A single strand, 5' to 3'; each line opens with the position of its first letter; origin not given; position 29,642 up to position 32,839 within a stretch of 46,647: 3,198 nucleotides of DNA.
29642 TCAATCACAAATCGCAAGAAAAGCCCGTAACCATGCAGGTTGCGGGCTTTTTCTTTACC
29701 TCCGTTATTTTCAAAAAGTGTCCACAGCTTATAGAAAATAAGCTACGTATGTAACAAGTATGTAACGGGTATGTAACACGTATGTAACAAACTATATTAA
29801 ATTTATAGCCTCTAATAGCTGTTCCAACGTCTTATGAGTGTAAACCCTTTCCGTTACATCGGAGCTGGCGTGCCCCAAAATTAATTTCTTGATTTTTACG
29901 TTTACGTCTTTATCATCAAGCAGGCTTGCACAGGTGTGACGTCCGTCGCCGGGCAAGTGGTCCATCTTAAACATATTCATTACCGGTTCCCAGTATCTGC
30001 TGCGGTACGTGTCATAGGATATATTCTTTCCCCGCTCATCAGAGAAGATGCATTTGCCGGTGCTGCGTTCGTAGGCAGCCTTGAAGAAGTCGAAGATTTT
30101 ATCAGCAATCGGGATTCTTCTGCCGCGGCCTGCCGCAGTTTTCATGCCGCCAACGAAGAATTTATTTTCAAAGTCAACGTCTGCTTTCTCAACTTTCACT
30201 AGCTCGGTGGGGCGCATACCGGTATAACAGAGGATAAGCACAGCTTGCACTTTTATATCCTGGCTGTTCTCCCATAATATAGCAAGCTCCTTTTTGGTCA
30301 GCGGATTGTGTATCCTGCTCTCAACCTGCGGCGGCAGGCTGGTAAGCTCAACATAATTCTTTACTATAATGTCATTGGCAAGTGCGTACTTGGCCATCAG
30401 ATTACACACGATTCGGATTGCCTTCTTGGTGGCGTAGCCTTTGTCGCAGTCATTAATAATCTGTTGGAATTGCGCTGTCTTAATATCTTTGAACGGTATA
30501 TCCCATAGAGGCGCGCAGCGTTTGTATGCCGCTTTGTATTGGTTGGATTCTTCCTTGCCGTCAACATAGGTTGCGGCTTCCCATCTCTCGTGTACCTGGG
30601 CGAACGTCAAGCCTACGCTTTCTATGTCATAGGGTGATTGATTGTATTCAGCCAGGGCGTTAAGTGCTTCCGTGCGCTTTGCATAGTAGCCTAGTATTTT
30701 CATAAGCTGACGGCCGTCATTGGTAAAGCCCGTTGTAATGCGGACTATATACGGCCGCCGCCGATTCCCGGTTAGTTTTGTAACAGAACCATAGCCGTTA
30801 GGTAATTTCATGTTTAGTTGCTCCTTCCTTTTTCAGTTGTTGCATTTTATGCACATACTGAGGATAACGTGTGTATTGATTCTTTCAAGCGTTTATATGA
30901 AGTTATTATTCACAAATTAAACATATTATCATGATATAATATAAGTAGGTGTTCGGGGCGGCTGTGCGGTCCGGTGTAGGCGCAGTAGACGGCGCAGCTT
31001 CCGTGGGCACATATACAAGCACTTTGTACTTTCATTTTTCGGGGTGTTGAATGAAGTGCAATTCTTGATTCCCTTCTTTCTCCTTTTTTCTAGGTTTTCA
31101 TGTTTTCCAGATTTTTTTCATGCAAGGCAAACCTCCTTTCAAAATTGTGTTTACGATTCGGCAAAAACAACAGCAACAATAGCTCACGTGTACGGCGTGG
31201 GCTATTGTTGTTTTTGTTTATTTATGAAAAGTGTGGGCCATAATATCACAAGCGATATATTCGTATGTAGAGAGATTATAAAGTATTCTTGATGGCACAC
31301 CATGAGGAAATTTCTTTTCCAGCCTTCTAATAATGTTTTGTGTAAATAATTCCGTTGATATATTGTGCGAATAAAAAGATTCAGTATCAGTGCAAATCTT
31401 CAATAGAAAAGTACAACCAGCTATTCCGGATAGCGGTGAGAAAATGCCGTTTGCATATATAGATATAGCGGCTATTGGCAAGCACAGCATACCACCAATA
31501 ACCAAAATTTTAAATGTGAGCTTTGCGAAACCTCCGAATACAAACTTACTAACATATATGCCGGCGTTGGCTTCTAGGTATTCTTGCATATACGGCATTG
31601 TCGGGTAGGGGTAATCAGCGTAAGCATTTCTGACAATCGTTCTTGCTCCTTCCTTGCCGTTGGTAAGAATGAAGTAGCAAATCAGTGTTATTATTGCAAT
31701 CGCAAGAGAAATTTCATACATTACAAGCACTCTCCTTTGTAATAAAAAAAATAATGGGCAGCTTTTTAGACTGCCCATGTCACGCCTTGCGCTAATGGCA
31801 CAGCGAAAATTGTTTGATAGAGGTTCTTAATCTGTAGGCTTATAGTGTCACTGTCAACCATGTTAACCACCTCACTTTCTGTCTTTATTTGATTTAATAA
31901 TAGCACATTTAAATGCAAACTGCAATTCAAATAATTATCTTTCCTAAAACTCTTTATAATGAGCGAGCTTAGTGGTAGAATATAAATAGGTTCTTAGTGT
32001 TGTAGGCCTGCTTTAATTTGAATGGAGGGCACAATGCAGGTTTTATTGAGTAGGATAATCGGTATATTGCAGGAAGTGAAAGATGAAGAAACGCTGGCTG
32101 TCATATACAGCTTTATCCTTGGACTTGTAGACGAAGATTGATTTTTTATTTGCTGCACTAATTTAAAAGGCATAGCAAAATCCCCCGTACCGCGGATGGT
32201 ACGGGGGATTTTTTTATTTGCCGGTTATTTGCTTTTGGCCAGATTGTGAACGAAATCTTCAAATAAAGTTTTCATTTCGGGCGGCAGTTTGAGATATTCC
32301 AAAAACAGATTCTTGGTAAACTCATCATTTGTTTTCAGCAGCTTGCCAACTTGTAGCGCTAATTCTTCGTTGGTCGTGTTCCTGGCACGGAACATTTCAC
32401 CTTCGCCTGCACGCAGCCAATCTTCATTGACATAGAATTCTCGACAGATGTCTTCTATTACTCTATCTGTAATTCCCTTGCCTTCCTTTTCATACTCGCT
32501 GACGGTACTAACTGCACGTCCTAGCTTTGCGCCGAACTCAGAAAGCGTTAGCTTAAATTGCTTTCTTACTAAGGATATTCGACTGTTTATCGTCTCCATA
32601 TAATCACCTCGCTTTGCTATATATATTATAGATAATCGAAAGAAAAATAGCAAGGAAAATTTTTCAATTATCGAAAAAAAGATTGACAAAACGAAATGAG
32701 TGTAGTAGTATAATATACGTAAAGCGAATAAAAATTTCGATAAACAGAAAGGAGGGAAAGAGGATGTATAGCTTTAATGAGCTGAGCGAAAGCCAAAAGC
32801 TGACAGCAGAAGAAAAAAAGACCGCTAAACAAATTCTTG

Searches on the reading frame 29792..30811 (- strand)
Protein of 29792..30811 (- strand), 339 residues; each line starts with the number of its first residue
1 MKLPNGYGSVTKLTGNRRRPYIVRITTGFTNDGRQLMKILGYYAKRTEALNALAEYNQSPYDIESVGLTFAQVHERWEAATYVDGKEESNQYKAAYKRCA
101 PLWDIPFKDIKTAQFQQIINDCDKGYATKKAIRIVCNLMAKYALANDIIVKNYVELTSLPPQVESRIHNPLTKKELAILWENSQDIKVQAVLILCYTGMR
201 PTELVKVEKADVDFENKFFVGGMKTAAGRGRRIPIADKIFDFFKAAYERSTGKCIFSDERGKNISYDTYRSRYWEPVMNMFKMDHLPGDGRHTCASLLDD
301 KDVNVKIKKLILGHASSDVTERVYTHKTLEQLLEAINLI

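Call 3: search_protein_families(library=pfam, proteins=[window:29792-30811:-], max_evalue=1)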
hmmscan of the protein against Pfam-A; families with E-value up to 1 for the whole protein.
window:29792-30811:- (339 aa): 2 families
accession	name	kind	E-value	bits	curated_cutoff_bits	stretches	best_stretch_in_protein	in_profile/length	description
PF00589.27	Phage_integrase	-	6.1e-14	52.6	27.1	1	178-328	10-169/172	Phage integrase family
PF02252.23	PA28_C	-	0.036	14.3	20.9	1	100-157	80-136/145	Proteasome activator PA28, C-terminal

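Call 4: search_protein_families(library=phrogs, proteins=[window:29792-30811:-], max_evalue=0.1)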
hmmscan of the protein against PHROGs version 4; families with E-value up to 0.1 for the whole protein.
window:29792-30811:- (339 aa): 4 families
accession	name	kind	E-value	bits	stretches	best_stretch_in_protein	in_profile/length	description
phrog_1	-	integration and excision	4.6e-45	156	1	16-338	119-446/611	integrase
phrog_216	-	integration and excision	1.2e-15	58.5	1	134-337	20-234/301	integrase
phrog_7685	-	integration and excision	2.3e-09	38.1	1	230-338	128-234/240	integrase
phrog_5830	-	integration and excision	0.039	14.2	0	87-251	19-194/318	integrase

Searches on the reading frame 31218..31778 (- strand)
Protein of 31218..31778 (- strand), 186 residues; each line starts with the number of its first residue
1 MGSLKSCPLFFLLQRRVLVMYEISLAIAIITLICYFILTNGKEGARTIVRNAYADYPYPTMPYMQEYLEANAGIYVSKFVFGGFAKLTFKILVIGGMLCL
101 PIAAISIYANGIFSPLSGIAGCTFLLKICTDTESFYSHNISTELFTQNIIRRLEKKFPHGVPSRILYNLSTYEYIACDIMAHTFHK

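Call 47: search_protein_families(library=phrogs, proteins=[window:31218-31778:-], max_evalue=0.01)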
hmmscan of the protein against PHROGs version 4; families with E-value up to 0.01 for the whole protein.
window:31218-31778:- (186 aa): 1 family
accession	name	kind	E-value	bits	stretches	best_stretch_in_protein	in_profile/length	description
phrog_38420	-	unknown function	0.00015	21.4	1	20-113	141-230/672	-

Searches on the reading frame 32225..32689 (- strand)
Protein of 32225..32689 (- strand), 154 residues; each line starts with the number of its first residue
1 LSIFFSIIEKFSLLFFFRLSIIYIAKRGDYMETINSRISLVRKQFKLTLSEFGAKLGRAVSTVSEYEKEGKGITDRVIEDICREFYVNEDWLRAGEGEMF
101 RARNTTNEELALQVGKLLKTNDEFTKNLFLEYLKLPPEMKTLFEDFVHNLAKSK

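Call 47: search_protein_families(library=phrogs, proteins=[window:32225-32689:-], max_evalue=0.01)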
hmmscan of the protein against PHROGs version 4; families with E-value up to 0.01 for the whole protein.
window:32225-32689:- (154 aa): 8 families
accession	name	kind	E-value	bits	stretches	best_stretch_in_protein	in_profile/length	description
phrog_8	-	transcription regulation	3.4e-14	54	1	30-138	159-241/346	transcriptional regulator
phrog_4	-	transcription regulation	3.8e-09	37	1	30-111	133-205/400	transcriptional repressor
phrog_2967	-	transcription regulation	1.2e-07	32.5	1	29-109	6-85/225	transcriptional regulator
phrog_2328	-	transcription regulation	2.4e-05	25.1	1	31-99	13-81/128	transcriptional repressor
phrog_147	-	transcription regulation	4.8e-05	24.7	1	31-96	2-70/100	transcriptional regulator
phrog_2439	-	transcription regulation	0.00019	21.5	1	33-96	7-70/367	transcriptional regulator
phrog_3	-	transcription regulation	0.00021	22.2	1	29-108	84-164/430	transcriptional repressor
phrog_9710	-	unknown function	0.0022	19.1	1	77-108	60-91/95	-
